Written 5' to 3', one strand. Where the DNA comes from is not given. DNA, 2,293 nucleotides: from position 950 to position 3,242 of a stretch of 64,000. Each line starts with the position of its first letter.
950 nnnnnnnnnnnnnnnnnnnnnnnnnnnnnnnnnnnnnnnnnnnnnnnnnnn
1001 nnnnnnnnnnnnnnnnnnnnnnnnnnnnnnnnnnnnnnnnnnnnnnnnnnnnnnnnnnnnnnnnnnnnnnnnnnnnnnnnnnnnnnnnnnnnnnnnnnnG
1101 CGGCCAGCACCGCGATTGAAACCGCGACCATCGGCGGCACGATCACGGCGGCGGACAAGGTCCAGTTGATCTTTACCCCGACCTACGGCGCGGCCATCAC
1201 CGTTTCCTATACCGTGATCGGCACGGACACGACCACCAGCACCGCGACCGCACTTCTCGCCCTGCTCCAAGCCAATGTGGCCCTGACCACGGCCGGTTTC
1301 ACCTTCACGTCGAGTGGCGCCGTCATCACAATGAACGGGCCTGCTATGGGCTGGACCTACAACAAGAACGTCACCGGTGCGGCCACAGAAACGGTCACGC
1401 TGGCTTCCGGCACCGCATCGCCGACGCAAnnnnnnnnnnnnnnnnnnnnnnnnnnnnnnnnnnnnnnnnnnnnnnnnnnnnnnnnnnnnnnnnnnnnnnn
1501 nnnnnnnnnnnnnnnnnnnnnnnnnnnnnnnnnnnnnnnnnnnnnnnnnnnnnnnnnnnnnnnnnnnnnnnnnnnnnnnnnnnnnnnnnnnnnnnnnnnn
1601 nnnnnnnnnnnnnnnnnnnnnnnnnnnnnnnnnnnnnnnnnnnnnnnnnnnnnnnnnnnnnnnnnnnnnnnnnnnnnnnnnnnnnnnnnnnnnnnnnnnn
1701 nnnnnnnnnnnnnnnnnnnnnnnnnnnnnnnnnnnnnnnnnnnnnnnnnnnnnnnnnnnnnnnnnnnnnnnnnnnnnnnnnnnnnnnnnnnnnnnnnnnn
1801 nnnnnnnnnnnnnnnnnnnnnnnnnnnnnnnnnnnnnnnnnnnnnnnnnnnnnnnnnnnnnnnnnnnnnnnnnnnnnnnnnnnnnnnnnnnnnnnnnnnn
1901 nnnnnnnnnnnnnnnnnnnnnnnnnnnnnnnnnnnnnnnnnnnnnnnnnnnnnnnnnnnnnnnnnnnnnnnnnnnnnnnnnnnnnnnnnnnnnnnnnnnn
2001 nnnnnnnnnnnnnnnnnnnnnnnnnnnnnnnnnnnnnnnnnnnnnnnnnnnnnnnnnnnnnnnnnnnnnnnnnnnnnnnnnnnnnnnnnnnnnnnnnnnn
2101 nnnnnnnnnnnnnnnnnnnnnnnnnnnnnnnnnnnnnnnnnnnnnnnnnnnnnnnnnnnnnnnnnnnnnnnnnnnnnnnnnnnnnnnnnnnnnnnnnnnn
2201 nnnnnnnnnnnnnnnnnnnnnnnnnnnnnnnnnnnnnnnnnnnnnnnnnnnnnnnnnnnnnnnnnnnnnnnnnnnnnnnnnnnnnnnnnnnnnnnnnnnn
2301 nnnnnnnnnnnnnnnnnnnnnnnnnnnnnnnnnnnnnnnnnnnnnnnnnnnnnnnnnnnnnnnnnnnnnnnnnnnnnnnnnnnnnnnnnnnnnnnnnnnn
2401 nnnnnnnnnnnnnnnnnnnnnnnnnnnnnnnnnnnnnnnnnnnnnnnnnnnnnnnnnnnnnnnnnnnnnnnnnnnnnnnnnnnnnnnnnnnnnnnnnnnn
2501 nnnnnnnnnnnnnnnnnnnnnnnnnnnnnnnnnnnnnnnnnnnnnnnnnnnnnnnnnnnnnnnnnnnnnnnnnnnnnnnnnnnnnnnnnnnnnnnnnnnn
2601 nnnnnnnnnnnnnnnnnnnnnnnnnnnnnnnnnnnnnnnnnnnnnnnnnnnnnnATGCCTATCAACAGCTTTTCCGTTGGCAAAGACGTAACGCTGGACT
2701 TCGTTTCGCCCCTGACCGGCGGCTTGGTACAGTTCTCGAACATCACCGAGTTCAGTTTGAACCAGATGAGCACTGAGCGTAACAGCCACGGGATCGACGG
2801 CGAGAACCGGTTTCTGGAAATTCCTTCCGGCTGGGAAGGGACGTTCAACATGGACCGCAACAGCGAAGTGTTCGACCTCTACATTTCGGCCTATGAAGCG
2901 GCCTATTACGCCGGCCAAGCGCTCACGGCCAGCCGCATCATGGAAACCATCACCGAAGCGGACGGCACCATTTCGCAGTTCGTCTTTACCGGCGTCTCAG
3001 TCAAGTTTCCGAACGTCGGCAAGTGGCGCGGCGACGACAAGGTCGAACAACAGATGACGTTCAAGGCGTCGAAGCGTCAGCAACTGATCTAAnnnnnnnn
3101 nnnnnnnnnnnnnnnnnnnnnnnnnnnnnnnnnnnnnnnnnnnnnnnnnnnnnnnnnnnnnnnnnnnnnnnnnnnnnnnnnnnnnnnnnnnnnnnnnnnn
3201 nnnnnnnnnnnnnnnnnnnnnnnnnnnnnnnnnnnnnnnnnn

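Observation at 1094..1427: Tail sheath carries an inserted ~100-aa module shared with head-side virion proteins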

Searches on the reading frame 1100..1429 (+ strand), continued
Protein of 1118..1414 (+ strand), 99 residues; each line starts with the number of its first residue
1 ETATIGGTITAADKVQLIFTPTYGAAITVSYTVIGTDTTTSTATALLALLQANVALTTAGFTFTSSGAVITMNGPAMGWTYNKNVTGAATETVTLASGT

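Call 66: list_cluster_members(proteins=[P0121, P0124, P0125, P0131, P0146, P0183, P0201, P0133, P0160, P0241])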
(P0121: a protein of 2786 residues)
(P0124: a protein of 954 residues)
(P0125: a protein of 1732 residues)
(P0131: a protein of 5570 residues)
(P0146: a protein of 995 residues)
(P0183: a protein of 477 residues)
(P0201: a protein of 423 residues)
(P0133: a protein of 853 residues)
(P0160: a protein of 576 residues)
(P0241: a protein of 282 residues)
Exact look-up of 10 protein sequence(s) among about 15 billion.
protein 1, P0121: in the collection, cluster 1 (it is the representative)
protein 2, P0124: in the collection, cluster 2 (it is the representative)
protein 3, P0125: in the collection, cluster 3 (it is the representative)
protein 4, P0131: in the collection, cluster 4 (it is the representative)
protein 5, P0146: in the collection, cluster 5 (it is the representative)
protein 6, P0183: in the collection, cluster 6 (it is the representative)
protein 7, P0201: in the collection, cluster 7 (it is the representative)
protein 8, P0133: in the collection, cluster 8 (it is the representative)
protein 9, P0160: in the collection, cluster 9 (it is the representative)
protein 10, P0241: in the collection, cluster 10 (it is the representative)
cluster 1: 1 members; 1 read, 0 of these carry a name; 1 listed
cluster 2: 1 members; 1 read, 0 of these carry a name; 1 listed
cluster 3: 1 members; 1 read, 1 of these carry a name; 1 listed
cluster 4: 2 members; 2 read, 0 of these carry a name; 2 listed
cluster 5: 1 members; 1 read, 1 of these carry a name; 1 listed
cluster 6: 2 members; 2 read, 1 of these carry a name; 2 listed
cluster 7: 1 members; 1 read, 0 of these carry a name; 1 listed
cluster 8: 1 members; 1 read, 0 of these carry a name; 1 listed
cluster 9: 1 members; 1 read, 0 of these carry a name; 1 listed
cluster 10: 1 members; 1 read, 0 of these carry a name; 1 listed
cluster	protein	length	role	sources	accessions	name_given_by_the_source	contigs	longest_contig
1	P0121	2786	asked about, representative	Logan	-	-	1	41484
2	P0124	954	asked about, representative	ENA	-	-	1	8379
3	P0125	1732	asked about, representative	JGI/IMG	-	RHS repeat-associated protein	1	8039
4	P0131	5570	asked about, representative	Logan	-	-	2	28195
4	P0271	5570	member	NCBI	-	-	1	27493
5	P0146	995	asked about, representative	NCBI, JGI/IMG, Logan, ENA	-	flagellar hook protein FlgE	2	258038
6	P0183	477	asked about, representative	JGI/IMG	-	hypothetical protein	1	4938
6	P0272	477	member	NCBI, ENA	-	-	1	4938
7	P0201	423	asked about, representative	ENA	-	-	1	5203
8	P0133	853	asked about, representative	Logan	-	-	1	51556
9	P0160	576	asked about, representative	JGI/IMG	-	-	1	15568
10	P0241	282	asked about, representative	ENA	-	-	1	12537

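Call 86: search_dna_similar(query=window:1118-1414:+, collection=phages, mode=protein, max_evalue=1, max_rows=20)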
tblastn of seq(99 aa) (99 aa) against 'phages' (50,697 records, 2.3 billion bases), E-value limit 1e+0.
No match.

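Call 87: search_dna_similar(query=P0183, collection=phages, mode=protein, max_evalue=0.01, max_rows=20)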
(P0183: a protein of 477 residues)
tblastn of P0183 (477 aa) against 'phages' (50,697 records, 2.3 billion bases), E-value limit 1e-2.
No match.

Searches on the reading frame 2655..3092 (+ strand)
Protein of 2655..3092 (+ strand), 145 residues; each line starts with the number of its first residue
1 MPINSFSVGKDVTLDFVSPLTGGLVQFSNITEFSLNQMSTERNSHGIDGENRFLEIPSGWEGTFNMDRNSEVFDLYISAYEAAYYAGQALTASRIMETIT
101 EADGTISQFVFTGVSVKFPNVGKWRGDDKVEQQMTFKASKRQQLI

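Call 3: search_protein_families(library=pfam, proteins=[window:2655-3092:+], max_evalue=0.01)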
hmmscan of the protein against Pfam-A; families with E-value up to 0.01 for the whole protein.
window:2655-3092:+ (145 aa): 0 families

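Call 4: search_protein_families(library=phrogs, proteins=[window:2655-3092:+], max_evalue=0.001)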
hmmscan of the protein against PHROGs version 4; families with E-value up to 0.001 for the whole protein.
window:2655-3092:+ (145 aa): 1 family
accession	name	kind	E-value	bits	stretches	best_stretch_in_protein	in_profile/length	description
phrog_12993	-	unknown function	3.9e-35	121.8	1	1-143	1-141/143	-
